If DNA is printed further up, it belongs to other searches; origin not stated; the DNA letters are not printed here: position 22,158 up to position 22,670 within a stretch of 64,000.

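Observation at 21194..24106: Family-B DNA polymerase split into two cistrons with a CxxC zinc-ribbon mini-gene at the split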

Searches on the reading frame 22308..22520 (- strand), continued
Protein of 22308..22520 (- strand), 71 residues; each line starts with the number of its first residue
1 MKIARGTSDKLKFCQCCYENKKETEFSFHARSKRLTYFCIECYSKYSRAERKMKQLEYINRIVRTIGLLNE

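Call 88: find_homologous_proteins(query=A4, max_evalue=0.1)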
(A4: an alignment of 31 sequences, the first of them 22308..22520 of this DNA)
Query A4 (31 sequences) (71 aa, profile of the alignment): 13 proteins with E <= 0.1 among 78 candidates.
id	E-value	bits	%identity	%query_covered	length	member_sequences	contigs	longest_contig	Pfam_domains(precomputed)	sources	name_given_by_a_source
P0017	1.1e-17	81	36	20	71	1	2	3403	-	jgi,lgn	jgi:hypothetical protein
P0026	8.0e-16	75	29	72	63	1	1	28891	-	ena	-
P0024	1.1e-15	75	19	61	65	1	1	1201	-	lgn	-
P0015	1.7e-14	71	24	76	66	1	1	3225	-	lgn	-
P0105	2.1e-14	71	35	85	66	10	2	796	-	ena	-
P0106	3.1e-14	70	32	85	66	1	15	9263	-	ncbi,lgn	-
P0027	4.0e-14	70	31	76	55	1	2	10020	-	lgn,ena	-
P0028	4.7e-14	70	30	66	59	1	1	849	-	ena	-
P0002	7.4e-14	69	100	100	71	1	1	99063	-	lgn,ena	-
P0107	1.2e-13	68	32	85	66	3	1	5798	-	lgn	-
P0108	1.5e-12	65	27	85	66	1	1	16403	-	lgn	-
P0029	5.5e-12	63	36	72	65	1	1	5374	-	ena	-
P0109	9.6e-12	62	30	85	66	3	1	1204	-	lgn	-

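Call 89: search_protein_families(library=phrogs, alignment_id=A4, max_evalue=0.01)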
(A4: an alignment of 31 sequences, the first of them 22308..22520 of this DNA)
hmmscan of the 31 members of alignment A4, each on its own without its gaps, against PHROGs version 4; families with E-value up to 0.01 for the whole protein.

A. member 1, window:22308-22520:- (71 aa): 6 families
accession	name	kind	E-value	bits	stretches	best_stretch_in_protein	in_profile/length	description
phrog_2255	-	DNA, RNA and nucleotide metabolism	0.00011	22.7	1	8-64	50-109/211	HNH endonuclease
phrog_2633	-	DNA, RNA and nucleotide metabolism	0.00016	22.9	1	7-55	9-58/142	endonuclease VII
phrog_2340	-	DNA, RNA and nucleotide metabolism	0.00023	22.3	1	8-60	5-60/171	endonuclease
phrog_5558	-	moron, auxiliary metabolic gene and host takeover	0.0012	20.1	1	9-57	63-112/130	Lar-like restriction alleviation protein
phrog_1244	-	unknown function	0.0017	18.7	1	4-56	101-153/157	-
phrog_1035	-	DNA, RNA and nucleotide metabolism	0.0033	18.3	1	11-55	63-108/271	endonuclease VII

B. families by the number of members that match (of 31 scanned): 17 families
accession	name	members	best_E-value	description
phrog_2255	-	15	2.5e-07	HNH endonuclease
phrog_2633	-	9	3.4e-05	endonuclease VII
phrog_2340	-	8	0.00023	endonuclease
phrog_5558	-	5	1.3e-05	Lar-like restriction alleviation protein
phrog_1035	-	4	1.3e-05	endonuclease VII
phrog_4959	-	2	3.6e-05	-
phrog_10675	-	2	0.0031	-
phrog_6504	-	1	0.00015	-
phrog_1244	-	1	0.0017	-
phrog_4921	-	1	0.0023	-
phrog_18715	-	1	0.0029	-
phrog_8091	-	1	0.0032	-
phrog_6081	-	1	0.0032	-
phrog_15951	-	1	0.005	-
phrog_2539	-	1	0.0071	-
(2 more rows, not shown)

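Call 103: search_protein_families(library=ncbifam, alignment_id=A4, max_evalue=0.05)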
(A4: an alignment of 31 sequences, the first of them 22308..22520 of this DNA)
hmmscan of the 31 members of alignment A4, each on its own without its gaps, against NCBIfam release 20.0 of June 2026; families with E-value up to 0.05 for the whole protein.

A. member 1, window:22308-22520:- (71 aa): 0 families

B. families by the number of members that match (of 31 scanned): 9 families
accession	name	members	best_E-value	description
TIGR01905.1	paired_CXXCH_1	2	0.014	doubled CXXCH domain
TIGR04272.1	cxxc_cxxc_Mbark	1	0.0014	CxxC-x17-CxxC domain-containing protein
NF038384.1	zinc_YnfU_fam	1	0.011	YnfU family zinc-binding protein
TIGR03655.1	anti_R_Lar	1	0.012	Lar family restriction alleviation protein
NF041070.1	carrier_LysW_Arch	1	0.014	alpha-aminoadipate/glutamate carrier protein LysW/ArgW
TIGR01017.1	rpsD_bact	1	0.014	30S ribosomal protein S4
NF011759.0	PRK15212.1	1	0.021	virulence protein SpvA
NF038290.1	repM_Acin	1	0.036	replication initiation protein RepM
NF000420.1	penta_rpt_QnrB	1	0.047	QnrB family quinolone resistance pentapeptide repeat protein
